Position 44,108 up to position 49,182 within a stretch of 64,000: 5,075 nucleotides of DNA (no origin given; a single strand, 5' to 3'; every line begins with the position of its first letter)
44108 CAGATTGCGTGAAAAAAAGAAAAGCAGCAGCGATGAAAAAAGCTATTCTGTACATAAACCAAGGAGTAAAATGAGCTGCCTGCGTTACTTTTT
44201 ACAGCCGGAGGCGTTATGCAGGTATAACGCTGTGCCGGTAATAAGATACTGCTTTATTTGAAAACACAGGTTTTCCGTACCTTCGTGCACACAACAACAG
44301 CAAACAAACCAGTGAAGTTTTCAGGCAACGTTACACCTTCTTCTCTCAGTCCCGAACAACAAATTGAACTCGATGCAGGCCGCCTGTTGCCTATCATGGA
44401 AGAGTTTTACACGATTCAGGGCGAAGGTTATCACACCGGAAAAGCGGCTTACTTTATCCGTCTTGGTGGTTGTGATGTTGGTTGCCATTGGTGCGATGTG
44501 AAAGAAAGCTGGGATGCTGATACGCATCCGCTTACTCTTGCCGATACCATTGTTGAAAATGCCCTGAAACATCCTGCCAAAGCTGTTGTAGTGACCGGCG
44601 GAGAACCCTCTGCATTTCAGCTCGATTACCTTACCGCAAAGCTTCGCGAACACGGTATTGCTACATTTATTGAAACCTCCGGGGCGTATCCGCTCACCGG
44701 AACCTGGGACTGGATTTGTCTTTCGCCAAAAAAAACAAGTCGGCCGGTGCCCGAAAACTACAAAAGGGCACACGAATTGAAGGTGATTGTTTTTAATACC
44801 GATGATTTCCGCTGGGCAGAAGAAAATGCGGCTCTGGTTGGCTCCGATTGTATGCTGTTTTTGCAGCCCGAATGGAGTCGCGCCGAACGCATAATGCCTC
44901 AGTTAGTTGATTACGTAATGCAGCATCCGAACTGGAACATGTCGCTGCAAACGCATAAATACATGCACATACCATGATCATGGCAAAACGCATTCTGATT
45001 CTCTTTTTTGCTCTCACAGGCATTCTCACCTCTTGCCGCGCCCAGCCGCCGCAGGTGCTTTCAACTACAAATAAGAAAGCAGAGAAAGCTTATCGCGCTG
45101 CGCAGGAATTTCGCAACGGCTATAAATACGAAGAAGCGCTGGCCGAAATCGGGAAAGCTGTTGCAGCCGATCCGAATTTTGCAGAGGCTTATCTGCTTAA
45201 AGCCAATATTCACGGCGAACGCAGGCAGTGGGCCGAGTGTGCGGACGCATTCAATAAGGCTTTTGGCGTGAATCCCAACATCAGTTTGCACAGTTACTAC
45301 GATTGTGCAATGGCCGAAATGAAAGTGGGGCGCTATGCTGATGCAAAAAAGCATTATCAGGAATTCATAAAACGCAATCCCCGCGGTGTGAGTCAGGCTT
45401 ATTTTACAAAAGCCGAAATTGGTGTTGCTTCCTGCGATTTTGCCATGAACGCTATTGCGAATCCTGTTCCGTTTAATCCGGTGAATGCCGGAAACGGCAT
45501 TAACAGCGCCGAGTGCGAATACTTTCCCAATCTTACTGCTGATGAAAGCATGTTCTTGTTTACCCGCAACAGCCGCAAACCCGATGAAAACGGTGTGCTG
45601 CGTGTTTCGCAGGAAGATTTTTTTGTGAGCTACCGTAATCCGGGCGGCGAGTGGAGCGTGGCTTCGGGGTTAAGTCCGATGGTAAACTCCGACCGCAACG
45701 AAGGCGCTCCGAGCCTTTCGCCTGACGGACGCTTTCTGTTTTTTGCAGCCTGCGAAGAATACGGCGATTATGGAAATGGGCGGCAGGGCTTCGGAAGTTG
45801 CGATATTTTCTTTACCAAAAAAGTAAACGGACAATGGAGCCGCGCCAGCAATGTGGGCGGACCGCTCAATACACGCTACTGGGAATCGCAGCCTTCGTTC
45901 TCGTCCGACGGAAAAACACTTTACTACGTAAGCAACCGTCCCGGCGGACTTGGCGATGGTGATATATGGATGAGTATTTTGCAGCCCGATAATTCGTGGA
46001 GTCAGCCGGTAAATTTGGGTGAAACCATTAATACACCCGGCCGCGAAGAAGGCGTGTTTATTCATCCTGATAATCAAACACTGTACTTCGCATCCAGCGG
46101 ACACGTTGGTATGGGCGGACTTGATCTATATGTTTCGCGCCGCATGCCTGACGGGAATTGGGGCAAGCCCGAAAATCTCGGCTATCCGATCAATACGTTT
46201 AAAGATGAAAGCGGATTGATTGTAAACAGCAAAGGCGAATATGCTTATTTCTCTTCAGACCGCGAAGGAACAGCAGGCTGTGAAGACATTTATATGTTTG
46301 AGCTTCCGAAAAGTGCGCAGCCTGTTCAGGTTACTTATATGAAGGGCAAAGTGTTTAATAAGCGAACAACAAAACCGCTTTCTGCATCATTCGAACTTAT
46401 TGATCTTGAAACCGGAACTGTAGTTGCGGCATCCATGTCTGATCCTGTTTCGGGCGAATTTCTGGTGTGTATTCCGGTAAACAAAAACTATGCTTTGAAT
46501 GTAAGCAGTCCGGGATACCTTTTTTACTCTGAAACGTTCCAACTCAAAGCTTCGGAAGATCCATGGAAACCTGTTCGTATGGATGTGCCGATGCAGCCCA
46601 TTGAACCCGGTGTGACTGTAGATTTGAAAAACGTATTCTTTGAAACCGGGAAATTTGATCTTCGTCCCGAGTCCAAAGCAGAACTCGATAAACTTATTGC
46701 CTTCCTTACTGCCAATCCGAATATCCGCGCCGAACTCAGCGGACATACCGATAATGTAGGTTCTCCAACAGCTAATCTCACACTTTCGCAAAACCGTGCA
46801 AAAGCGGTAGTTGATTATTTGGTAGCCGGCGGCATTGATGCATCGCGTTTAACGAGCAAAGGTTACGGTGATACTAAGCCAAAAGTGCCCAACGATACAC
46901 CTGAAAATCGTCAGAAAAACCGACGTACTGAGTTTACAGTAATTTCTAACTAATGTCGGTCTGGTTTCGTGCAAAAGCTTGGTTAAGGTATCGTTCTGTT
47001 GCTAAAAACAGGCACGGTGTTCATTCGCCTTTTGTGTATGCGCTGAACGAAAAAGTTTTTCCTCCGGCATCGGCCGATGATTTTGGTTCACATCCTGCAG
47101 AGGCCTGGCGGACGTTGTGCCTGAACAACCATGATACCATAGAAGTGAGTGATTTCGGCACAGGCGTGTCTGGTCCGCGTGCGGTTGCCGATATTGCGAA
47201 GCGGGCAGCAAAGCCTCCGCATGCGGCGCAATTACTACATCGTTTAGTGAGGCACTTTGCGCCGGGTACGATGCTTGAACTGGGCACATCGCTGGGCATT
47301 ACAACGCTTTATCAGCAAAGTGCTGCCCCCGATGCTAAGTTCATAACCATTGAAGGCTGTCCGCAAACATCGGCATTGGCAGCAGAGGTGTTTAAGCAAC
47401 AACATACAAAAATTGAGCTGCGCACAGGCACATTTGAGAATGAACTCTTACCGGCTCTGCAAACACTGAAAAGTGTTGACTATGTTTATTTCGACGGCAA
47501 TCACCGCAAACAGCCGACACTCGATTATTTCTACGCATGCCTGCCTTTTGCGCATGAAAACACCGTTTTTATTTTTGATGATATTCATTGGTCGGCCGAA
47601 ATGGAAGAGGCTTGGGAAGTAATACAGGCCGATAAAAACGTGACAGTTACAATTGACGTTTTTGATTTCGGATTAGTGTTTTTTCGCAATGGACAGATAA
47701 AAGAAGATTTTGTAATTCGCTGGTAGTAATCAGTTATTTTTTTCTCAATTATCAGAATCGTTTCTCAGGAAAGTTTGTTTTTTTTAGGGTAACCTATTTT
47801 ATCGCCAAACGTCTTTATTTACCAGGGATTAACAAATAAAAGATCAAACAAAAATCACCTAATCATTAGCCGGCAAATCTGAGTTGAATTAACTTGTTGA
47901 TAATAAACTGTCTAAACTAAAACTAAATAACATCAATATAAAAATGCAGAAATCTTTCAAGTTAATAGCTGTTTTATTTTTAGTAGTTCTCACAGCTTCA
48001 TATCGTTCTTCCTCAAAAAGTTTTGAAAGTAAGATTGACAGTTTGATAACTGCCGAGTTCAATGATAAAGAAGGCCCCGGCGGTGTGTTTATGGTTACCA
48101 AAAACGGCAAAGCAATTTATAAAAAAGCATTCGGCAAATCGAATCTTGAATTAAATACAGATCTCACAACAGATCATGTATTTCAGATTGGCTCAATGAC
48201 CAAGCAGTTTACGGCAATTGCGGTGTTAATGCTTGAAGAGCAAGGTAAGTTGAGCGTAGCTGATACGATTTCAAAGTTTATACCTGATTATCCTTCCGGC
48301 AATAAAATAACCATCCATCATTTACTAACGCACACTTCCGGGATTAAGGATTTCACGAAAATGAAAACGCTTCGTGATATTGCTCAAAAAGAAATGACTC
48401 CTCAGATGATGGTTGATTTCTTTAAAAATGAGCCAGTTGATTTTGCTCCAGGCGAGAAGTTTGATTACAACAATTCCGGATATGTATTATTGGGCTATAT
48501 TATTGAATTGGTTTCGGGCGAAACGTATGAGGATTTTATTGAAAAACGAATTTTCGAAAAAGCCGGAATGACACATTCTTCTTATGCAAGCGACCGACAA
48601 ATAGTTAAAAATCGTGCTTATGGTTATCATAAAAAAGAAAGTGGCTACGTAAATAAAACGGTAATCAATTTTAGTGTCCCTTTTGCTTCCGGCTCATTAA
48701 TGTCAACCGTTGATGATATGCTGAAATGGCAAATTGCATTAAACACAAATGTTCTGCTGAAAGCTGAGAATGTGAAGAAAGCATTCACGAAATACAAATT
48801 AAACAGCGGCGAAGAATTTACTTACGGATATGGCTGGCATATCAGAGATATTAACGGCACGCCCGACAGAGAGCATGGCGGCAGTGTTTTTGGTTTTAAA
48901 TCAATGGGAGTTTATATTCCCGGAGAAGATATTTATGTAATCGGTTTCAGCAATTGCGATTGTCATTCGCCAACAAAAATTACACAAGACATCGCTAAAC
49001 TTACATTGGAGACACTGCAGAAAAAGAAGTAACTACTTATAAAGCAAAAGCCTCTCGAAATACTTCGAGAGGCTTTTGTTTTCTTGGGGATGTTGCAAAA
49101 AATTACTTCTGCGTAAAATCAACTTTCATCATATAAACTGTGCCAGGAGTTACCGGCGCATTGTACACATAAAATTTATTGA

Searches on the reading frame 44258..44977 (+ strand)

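Call 41: search_protein_families(library=pfam, proteins=[window:44258-44977:+])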
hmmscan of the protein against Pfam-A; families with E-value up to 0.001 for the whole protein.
window:44258-44977:+ (239 aa): 2 families
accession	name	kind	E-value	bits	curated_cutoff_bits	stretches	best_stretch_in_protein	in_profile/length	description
PF04055.27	Radical_SAM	-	1.6e-07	32.1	29.5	1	70-145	5-89/166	Radical SAM superfamily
PF13353.11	Fer4_12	-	0.0002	22.1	22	1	54-126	2-71/137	4Fe-4S single cluster domain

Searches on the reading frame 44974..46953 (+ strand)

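Call 41: search_protein_families(library=pfam, proteins=[window:44974-46953:+])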
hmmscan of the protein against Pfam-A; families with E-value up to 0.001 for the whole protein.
window:44974-46953:+ (659 aa): 10 families
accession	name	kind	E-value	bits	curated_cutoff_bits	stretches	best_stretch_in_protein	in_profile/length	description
PF07676.18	PD40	-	1.7e-27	95.2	20.9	3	295-333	2-38/38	WD40-like Beta Propeller Repeat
PF00691.25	OmpA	-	1.8e-24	86.4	27.2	1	555-650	1-98/98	OmpA family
PF07719.23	TPR_2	-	1.7e-07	31.3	27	0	108-136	4-32/34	Tetratricopeptide repeat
PF13428.12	TPR_14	-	1.1e-06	29.2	23.5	0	108-137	4-33/44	Tetratricopeptide repeat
PF13432.12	TPR_16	-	9.5e-06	26.4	32.7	0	112-138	4-30/65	Tetratricopeptide repeat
PF05359.17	DUF748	-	4.4e-05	22.2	50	0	548-594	875-921/1037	Domain of Unknown Function (DUF748)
PF00515.34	TPR_1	-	0.00016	21.8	27.8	0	70-102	1-33/34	Tetratricopeptide repeat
PF13431.12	TPR_17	-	0.00031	21.2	24.4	0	61-89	4-32/34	Tetratricopeptide repeat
PF14559.12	TPR_19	-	0.00039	21.1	25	0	51-101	6-56/68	Tetratricopeptide repeat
PF12569.14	NatA_aux_su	-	0.00043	19.8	33.3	0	39-95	195-251/515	N-terminal acetyltransferase A, auxiliary subunit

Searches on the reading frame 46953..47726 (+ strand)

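Call 41: search_protein_families(library=pfam, proteins=[window:46953-47726:+])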
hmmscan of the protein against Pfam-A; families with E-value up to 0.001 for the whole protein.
window:46953-47726:+ (257 aa): 1 family
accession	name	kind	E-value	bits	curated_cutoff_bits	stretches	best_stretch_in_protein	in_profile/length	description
PF13578.12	Methyltransf_24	-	1.6e-12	48.7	26.3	1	108-211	1-105/105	Methyltransferase domain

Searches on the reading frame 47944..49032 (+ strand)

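Call 41: search_protein_families(library=pfam, proteins=[window:47944-49032:+])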
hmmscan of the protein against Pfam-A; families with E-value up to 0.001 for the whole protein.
window:47944-49032:+ (362 aa): 1 family
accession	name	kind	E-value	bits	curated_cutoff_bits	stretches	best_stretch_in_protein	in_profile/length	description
PF00144.29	Beta-lactamase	-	1.1e-65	222.5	27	1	34-339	4-311/329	Beta-lactamase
